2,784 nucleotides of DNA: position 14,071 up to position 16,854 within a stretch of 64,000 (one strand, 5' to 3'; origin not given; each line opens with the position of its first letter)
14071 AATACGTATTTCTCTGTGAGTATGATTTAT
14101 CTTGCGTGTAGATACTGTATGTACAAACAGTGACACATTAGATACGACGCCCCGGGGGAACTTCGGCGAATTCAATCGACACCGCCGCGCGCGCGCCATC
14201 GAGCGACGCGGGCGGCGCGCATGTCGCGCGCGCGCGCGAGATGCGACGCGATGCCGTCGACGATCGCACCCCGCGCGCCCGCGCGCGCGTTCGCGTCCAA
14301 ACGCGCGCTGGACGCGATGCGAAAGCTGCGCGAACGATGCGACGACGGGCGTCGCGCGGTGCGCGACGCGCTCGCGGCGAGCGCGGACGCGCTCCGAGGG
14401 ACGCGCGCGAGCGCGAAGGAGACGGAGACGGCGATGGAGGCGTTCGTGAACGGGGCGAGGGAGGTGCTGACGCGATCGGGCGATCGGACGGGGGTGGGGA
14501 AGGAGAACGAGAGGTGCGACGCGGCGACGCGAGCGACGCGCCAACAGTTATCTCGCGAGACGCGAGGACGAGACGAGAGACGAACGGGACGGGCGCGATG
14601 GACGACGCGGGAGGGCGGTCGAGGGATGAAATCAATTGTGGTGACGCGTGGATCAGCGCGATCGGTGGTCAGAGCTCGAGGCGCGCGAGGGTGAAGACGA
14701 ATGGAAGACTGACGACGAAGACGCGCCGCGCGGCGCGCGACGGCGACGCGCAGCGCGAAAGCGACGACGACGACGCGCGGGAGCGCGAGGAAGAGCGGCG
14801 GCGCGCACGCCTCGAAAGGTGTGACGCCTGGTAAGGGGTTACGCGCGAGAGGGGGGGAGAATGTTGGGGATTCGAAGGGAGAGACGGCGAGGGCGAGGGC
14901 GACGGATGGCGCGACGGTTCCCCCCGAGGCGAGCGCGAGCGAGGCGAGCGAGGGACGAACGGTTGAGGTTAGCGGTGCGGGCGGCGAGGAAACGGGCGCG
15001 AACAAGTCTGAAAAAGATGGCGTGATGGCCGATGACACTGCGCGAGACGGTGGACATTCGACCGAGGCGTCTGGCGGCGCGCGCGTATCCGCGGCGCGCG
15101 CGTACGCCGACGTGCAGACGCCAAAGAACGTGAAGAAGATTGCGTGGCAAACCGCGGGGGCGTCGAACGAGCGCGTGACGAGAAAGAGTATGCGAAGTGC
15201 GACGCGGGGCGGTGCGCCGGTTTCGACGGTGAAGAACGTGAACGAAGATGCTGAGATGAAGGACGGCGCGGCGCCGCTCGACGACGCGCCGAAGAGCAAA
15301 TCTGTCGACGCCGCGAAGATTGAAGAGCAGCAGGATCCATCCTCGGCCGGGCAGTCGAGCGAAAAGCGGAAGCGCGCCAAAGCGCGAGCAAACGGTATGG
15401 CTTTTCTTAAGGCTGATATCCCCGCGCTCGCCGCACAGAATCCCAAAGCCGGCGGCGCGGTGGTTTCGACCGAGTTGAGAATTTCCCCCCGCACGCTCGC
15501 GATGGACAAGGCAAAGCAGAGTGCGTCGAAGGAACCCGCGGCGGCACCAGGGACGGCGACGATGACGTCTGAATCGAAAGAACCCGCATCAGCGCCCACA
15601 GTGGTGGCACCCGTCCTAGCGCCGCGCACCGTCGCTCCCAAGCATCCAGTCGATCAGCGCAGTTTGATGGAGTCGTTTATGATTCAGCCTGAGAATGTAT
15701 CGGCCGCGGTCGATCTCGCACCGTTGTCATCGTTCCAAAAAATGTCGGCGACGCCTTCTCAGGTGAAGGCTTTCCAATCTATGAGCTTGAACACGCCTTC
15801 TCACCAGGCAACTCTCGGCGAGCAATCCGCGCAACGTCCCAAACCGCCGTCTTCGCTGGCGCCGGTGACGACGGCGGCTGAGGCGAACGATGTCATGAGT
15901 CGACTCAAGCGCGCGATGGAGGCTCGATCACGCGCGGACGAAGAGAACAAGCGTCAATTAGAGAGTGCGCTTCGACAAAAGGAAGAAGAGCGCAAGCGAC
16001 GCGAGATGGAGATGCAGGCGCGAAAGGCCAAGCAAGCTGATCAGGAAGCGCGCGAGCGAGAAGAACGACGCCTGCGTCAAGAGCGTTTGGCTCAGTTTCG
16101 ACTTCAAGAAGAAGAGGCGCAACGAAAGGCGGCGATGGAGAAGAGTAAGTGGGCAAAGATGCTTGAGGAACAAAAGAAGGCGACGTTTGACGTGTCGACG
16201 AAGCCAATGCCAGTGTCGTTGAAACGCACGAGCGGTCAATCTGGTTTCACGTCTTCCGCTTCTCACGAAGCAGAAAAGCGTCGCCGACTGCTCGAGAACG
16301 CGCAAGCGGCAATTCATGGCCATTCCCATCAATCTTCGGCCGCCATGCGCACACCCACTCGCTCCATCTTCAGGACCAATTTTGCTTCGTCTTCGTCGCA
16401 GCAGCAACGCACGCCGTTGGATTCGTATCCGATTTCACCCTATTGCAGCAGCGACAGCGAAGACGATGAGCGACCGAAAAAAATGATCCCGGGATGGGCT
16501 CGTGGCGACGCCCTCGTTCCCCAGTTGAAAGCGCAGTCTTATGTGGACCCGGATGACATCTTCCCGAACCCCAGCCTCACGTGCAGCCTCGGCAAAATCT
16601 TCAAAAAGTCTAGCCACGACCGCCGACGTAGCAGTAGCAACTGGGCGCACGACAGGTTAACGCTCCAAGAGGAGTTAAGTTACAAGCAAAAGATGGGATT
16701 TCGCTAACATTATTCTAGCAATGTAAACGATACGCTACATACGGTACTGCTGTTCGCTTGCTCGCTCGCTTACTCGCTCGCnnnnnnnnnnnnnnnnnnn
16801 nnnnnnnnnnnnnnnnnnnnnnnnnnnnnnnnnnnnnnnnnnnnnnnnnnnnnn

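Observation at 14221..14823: INCENP-like gene begins at GTG in the track; a probable upstream exon is at 14221..14513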

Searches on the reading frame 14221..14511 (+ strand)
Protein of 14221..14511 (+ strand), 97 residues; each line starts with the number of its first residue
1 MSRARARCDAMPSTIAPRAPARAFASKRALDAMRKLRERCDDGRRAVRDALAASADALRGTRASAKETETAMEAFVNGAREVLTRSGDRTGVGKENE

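Call 29: search_protein_families(library=pfam, proteins=[window:14221-14511:+], max_evalue=10)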
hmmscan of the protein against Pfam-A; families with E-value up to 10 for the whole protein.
seq(97 aa): 2 families
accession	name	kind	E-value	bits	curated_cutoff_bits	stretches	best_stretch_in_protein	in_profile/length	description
PF09722.15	Xre_MbcA_ParS_C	-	0.033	14.6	24.5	1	18-53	17-47/51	Antitoxin Xre/MbcA/ParS C-terminal toxin-binding domain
PF11836.14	Phage_TAC_11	-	0.086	13.4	27.8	1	28-83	27-83/96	Phage tail tube protein, GTA-gp10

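Call 43: predict_structure(alignment_id=A2)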
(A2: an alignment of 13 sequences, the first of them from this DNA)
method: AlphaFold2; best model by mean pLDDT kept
length: 97 residues; sequences in the alignment: 13
mean_pLDDT: 75.4   pTM: 0.38
mean pLDDT of the five models: 75.4, 71.7, 70.5, 69.2, 65.0
residues with pLDDT >= 90: 25; 70-90: 37; 50-70: 31; < 50: 4
segments of 3 or more residues with pLDDT < 50: none
pLDDT, mean of each block of 10 residues (from residue 1): 53 55 78 96 95 87 78 85 68 51
secondary structure, 60 per line:
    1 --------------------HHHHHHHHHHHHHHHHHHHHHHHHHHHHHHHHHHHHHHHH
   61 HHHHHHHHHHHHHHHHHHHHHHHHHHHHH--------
elements in order: H21-89

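Call 44: search_protein_representatives(alignment_id=A2)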
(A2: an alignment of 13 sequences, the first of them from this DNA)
Query: 13 sequences, 97 profile positions. Proteins with E-value up to 0.001 (for the whole library): 9; up to 1e-10: 4; up to 1e-30: 0. The best 9 are listed.
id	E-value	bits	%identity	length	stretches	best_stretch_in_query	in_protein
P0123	2.9e-28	114.3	-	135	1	1-95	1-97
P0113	1.2e-16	77.0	-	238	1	1-97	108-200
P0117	3.5e-16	75.6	-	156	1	7-96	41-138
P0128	3.1e-11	59.7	-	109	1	1-92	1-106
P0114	5.8e-10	55.6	-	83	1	6-72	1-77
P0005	5.7e-09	52.5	-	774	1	6-90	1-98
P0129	9.7e-06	42.1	-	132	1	29-97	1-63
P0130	3.0e-04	37.3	-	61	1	1-46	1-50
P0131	4.4e-04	36.8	-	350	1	1-90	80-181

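Call 56: fold_search(model_id=the predicted structure, library=pdb)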
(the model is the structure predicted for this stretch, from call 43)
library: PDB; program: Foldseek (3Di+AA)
matches with E <= 10: 0; with E <= 0.001: 0
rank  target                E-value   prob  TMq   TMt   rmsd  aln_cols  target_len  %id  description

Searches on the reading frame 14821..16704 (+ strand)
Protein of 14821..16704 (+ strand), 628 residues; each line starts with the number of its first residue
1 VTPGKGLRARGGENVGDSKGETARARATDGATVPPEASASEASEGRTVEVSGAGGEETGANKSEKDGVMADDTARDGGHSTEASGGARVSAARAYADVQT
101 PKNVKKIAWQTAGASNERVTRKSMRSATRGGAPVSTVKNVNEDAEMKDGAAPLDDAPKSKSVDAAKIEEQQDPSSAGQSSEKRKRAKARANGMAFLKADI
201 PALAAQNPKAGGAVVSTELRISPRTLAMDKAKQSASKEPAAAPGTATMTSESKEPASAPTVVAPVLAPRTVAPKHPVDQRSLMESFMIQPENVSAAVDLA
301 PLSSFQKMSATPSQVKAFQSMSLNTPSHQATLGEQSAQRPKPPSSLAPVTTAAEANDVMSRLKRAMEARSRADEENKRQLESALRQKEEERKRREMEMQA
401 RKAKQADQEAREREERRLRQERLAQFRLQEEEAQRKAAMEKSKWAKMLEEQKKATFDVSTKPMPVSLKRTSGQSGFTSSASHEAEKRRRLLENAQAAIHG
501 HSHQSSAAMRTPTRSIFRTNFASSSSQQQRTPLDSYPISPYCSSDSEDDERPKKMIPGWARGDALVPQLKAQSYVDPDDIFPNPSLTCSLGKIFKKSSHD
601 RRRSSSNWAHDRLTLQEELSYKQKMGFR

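Call 28: find_encoding_contigs(protein=window:14821-16704:+, flank=1500, max_places=4)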
Protein seq(628 aa) (628 aa): 2 contigs read that carry it; 2 places shown.
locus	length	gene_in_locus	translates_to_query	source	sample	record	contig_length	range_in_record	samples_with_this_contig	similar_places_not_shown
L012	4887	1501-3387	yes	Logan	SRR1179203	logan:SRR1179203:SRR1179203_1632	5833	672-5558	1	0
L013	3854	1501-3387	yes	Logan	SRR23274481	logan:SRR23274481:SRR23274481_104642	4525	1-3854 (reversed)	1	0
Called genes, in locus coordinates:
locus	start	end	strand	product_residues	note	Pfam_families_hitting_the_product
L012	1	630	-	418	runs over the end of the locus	PF00909:Ammonium_transp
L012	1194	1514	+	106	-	-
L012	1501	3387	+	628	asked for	PF03941:INCENP_ARK-bind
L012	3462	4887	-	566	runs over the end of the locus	?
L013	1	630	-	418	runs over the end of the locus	PF00909:Ammonium_transp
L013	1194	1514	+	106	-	-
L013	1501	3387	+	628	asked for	PF03941:INCENP_ARK-bind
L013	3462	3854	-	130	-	?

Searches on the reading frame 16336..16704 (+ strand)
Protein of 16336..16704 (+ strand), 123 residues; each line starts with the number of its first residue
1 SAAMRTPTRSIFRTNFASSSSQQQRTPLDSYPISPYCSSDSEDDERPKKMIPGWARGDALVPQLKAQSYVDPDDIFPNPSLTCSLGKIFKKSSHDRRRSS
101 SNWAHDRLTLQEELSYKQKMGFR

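Call 50: search_solved_structures(query=window:16336-16704:+, max_evalue=0.01, show_alignments=2)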
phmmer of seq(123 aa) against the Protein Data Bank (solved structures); distinct sequences matched with E-value up to 0.01: 6.
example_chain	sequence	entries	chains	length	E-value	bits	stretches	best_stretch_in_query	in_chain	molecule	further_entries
9si3_N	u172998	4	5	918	0.00012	25.3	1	29-104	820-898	Inner centromere protein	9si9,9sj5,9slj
9n9f_S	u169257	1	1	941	0.00012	25.3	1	29-105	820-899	Inner centromere protein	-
4af3_D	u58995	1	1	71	0.0013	22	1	45-104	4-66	INNER CENTROMERE PROTEIN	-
6gr8_B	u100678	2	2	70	0.0014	21.9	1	45-104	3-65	Inner centromere protein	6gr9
5eyk_C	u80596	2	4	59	0.0083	19.4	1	43-76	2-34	Inner centromere protein A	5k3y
9esa_CCC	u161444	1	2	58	0.0084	19.4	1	43-93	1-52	Inner centromere protein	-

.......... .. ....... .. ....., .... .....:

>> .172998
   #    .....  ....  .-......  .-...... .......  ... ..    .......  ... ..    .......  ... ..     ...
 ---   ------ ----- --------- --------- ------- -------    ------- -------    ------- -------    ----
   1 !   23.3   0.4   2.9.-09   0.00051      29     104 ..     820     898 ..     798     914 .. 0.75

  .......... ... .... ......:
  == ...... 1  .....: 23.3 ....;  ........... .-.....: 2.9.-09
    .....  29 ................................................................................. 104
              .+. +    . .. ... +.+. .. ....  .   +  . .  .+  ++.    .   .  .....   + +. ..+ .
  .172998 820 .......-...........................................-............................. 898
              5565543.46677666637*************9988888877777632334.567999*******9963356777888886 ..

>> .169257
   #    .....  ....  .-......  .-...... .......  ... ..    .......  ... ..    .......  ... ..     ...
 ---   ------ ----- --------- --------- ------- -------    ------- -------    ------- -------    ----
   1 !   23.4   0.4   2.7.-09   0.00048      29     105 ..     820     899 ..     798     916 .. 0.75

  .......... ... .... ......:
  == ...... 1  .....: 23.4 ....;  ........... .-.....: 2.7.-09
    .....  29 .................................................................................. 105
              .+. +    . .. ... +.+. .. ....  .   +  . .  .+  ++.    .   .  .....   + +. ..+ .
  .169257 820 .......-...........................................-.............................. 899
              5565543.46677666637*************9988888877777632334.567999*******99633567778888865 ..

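Call 53: find_homologous_proteins(query=window:16408-16704:+, max_evalue=0.001)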
Query seq(99 aa) (99 aa): 1 proteins with E <= 0.001 among 2 candidates.
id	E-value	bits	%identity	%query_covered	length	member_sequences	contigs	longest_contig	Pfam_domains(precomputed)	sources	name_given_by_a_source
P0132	1.4e-24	104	57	91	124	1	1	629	PF03941.21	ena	-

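Call 57: find_related_loci(query=window:16408-16704:+, collection=viral_contigs, flank=3000)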
Query seq(99 aa) (99 aa) in viral_contigs; peptide patterns used: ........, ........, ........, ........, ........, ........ (x = any residue, [..] = any of these).
25 stretches matched a pattern; 1 encode a relative of the query (tblastn E <= 1e-3); 1 distinct loci.
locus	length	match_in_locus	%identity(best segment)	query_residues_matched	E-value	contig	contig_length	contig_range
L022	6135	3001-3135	38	27-74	2e-5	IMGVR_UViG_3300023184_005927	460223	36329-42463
